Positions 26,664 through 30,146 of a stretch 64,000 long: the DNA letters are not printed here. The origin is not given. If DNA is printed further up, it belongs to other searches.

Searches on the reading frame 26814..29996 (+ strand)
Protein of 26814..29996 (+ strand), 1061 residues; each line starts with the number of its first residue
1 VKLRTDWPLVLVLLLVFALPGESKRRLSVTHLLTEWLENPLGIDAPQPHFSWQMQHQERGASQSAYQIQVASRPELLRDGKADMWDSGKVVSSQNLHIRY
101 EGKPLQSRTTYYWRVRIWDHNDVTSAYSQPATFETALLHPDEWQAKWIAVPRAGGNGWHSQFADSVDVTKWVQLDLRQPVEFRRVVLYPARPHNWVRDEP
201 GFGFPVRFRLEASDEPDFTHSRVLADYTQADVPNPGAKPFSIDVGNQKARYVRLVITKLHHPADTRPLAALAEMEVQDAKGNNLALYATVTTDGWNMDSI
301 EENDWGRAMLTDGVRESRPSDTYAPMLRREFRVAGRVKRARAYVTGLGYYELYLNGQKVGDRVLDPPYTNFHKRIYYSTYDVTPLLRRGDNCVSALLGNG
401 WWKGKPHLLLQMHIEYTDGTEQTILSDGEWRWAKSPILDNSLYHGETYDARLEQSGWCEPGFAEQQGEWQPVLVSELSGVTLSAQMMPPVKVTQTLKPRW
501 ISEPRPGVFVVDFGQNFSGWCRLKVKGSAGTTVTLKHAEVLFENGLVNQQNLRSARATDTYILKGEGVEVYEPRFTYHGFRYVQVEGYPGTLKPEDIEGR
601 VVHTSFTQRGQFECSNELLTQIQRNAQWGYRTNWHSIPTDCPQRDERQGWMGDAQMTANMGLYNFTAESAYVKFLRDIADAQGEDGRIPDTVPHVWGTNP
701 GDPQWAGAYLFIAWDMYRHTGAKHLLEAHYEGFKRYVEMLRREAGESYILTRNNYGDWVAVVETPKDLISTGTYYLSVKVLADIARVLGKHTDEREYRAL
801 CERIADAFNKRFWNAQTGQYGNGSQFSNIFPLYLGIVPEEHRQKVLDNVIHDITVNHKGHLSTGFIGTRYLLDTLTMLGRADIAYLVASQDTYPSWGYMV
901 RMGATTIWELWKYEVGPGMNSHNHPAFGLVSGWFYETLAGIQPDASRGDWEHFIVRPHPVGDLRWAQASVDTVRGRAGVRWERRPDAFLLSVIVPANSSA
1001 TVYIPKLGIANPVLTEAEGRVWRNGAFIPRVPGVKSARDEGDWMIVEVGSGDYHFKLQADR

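Call 57: search_protein_families(library=pfam, max_evalue=0.001, proteins=[window:26814-29996:+])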
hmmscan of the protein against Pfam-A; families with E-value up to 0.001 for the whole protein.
window:26814-29996:+ (1061 aa): 8 families
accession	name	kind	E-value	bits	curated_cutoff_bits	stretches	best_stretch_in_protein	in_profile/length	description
PF17389.8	Bac_rhamnosid6H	-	4.8e-105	352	24.5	1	608-937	2-338/339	Bacterial alpha-L-rhamnosidase 6 hairpin glycosidase domain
PF08531.16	Bac_rhamnosid_N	-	7.8e-55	185.8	25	1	336-494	2-172/172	Alpha-L-rhamnosidase N-terminal domain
PF25788.1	Ig_Rha78A_N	-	1.8e-39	134.6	27.4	1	29-139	1-105/105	Rha78A-like, N-terminal immunoglobulin domain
PF05592.18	Bac_rhamnosid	-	2.4e-37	127.4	22.2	1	505-603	4-102/102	Bacterial alpha-L-rhamnosidase concanavalin-like domain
PF17390.7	Bac_rhamnosid_C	-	5.8e-18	64.9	22.1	1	940-1006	1-65/78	Bacterial alpha-L-rhamnosidase C-terminal domain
PF00754.31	F5_F8_type_C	-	5.9e-08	33.3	28.2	1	154-260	20-116/127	F5/8 type C domain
PF22422.2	MGH1-like_GH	-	3.5e-05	24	27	1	772-840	177-255/356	Mannosylglycerate hydrolase MGH1-like glycoside hydrolase domain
PF22633.2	F5_F8_type_C_2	-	9.4e-05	23.4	27.8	1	157-254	11-91/91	NedA-like, galactose-binding domain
